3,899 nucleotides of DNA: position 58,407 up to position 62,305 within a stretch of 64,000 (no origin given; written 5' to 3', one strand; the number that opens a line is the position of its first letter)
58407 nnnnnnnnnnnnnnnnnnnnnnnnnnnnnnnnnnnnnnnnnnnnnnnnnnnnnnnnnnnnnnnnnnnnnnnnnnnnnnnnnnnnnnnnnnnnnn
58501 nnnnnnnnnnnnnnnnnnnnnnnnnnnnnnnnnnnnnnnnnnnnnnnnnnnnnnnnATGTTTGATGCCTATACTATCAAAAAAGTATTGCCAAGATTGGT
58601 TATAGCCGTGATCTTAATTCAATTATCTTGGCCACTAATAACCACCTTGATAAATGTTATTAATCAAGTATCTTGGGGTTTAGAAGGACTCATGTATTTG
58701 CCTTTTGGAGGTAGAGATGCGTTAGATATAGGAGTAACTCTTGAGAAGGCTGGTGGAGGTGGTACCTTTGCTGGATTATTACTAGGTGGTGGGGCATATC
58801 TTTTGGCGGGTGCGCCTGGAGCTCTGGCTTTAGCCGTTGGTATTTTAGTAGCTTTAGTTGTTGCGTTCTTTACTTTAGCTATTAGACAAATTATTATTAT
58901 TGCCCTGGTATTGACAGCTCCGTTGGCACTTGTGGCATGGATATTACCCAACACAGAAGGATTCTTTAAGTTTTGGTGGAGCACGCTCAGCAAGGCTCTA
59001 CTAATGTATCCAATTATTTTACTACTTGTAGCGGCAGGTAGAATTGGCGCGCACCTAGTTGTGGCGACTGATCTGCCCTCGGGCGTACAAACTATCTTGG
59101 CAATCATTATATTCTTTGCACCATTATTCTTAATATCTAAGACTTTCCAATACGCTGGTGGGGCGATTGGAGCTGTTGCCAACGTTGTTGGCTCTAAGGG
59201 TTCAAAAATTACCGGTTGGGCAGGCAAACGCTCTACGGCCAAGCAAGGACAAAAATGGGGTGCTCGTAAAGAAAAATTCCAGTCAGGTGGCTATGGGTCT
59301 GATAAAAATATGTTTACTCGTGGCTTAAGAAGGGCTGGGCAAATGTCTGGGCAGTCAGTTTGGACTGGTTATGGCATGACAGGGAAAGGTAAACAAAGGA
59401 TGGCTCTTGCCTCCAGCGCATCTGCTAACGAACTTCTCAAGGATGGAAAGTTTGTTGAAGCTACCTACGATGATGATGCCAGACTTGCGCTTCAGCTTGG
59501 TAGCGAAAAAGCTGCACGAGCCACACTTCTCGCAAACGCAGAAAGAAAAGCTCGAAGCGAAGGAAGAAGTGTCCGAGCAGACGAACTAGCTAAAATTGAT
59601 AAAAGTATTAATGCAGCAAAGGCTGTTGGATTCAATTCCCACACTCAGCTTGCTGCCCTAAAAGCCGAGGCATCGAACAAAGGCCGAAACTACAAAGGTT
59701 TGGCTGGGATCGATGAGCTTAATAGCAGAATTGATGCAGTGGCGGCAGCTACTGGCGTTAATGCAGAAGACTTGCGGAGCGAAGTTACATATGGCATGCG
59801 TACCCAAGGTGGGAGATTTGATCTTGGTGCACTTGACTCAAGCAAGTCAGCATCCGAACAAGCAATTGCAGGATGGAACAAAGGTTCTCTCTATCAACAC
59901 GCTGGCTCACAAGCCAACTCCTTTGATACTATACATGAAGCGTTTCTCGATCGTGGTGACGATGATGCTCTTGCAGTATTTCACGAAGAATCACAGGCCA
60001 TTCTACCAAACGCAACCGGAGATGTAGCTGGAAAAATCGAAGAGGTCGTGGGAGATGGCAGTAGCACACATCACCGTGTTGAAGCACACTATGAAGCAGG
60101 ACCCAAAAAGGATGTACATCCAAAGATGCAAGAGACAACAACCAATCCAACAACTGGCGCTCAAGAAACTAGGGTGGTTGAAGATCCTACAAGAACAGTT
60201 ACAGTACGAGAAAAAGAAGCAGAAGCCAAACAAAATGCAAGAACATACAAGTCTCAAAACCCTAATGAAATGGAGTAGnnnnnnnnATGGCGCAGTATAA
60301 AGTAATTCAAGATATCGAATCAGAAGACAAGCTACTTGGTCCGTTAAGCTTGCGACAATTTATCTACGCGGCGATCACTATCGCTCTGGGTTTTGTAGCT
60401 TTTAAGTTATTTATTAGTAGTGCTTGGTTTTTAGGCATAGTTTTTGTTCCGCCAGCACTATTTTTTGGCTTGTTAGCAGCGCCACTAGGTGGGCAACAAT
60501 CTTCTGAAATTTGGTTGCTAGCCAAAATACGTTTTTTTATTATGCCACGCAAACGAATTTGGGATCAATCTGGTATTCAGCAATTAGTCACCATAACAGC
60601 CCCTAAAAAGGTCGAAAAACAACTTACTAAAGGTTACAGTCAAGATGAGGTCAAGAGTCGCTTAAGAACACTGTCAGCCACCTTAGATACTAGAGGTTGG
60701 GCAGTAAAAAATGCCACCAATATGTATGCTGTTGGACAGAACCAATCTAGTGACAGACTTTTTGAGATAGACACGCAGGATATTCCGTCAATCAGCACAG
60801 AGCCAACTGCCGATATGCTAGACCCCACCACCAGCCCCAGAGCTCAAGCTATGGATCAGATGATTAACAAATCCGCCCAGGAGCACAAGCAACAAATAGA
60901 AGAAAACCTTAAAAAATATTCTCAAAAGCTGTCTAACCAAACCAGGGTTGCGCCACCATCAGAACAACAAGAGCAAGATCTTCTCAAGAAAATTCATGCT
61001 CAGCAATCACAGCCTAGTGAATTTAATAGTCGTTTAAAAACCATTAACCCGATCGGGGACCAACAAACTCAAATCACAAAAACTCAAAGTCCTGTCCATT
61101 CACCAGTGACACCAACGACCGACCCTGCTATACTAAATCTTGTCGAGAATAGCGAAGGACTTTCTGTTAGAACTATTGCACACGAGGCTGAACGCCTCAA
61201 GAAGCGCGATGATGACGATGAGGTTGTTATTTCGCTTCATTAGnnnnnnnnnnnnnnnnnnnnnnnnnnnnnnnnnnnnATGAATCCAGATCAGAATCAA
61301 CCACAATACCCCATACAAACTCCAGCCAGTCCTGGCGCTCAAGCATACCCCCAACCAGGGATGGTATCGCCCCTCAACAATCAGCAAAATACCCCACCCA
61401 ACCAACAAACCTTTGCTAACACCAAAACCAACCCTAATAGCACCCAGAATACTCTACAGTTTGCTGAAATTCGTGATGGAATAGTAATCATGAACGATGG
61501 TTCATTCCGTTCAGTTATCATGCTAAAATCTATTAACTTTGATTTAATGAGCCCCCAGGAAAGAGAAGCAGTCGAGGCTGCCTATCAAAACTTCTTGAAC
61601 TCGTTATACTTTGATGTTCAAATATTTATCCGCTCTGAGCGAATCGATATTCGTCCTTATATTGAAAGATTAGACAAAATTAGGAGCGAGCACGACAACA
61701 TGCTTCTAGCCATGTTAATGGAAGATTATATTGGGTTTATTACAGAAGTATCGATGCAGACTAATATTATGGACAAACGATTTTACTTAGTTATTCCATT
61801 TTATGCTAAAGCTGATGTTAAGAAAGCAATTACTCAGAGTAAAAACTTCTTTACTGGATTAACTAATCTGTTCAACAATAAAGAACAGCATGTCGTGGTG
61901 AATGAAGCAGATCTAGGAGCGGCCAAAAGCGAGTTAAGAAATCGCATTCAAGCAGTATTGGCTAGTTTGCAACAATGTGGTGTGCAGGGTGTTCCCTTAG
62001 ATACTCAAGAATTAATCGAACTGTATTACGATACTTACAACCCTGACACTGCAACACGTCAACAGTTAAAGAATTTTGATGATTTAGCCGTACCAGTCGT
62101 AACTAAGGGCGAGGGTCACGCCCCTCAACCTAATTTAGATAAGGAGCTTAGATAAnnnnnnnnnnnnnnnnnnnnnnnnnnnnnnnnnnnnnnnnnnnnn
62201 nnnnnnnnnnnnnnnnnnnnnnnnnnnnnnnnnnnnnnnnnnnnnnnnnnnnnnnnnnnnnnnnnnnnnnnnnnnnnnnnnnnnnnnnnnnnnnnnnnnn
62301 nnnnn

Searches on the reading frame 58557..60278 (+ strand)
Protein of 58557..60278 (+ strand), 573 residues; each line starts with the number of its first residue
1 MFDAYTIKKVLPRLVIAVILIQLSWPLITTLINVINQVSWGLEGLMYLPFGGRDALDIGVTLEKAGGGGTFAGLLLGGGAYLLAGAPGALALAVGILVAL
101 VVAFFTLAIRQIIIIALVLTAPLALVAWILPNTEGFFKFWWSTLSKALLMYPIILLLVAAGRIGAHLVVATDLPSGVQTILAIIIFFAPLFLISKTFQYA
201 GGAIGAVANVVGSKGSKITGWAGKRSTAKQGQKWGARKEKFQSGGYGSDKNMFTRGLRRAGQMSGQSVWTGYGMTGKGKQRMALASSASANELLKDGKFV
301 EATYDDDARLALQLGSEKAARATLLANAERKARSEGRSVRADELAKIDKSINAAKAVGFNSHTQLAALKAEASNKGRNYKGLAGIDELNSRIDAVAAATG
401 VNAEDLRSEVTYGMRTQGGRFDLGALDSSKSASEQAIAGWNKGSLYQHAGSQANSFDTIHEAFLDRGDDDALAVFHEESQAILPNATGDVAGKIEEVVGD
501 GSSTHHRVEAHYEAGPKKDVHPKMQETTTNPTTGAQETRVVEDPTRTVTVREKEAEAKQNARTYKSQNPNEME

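Call 8: search_protein_families(library=pfam, proteins=[window:58557-60278:+], max_evalue=0.001)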
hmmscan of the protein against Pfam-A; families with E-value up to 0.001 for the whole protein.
window:58557-60278:+ (573 aa): 0 families
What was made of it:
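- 58557..60278 (+): VirB6/TrbL-like polytopic membrane protein. Pfam found nothing with the 573-aa ORF (call 8).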

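Call 44: search_protein_families(library=ncbifam, proteins=[window:58557-60278:+], max_evalue=0.01)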
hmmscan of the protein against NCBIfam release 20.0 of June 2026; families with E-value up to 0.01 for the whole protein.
window:58557-60278:+ (573 aa): 0 families

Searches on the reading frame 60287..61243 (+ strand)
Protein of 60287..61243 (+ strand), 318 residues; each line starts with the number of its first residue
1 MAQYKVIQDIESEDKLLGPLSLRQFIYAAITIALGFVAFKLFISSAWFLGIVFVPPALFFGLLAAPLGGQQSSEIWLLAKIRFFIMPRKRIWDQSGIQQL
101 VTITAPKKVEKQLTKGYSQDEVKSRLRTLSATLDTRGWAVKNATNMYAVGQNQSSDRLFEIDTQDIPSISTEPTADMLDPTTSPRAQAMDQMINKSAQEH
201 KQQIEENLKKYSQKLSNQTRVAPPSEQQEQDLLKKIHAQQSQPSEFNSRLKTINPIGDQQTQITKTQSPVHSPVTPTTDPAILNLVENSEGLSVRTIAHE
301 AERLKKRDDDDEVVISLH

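Call 8: search_protein_families(library=pfam, proteins=[window:60287-61243:+], max_evalue=0.001)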
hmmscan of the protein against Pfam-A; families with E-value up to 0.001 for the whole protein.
window:60287-61243:+ (318 aa): 1 family
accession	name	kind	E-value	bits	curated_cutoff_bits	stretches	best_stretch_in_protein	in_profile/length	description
PF12666.12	PrgI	-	4.8e-09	37.1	27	1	5-91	1-90/91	PrgI family protein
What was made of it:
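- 60287..61243 (+): PrgI (VirB3-like) protein. PF12666 at 37.1 bits, above the cut-off of 27 (call 8).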

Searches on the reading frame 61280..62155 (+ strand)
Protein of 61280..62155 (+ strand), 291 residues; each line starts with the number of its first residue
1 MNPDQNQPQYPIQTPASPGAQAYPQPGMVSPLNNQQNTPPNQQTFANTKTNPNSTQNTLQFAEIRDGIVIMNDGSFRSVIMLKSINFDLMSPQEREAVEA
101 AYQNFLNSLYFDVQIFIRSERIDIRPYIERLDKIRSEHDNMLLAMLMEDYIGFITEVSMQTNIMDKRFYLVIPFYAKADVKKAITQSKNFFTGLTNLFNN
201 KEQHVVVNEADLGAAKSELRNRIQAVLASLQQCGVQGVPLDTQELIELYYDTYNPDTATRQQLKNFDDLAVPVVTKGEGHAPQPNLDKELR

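Call 8: search_protein_families(library=pfam, proteins=[window:61280-62155:+], max_evalue=0.001)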
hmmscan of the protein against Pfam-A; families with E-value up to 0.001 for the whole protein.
window:61280-62155:+ (291 aa): 0 families

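Call 44: search_protein_families(library=ncbifam, proteins=[window:61280-62155:+], max_evalue=0.01)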
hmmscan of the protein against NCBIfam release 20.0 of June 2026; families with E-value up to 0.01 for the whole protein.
window:61280-62155:+ (291 aa): 4 families
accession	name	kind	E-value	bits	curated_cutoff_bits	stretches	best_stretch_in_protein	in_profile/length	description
NF045975.1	VirB4_plasma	equivalog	6.3e-09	34.1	590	1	46-192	95-253/894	Mbov_0397 family ICE element conjugal transfer ATPase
NF045971.1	conju_CD1110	equivalog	6.7e-08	31.3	325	1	56-188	2-134/752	VirB4-like conjugal transfer ATPase, CD1110 family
NF041427.1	TrsD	subfamily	8.5e-07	29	200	1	68-187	28-157/201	TrsD/TraD family conjugative transfer protein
TIGR00929.1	VirB4_CagE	subfamily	1.3e-05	23.6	643.1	1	65-233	19-173/792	VirB4 family type IV secretion/conjugal transfer ATPase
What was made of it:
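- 61280..62155 (+): TrsD/TraC-like protein, resembling the N-terminal part of VirB4. NCBIfam TrsD and VirB4 N-terminal matches are below their cut-offs (call 44).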
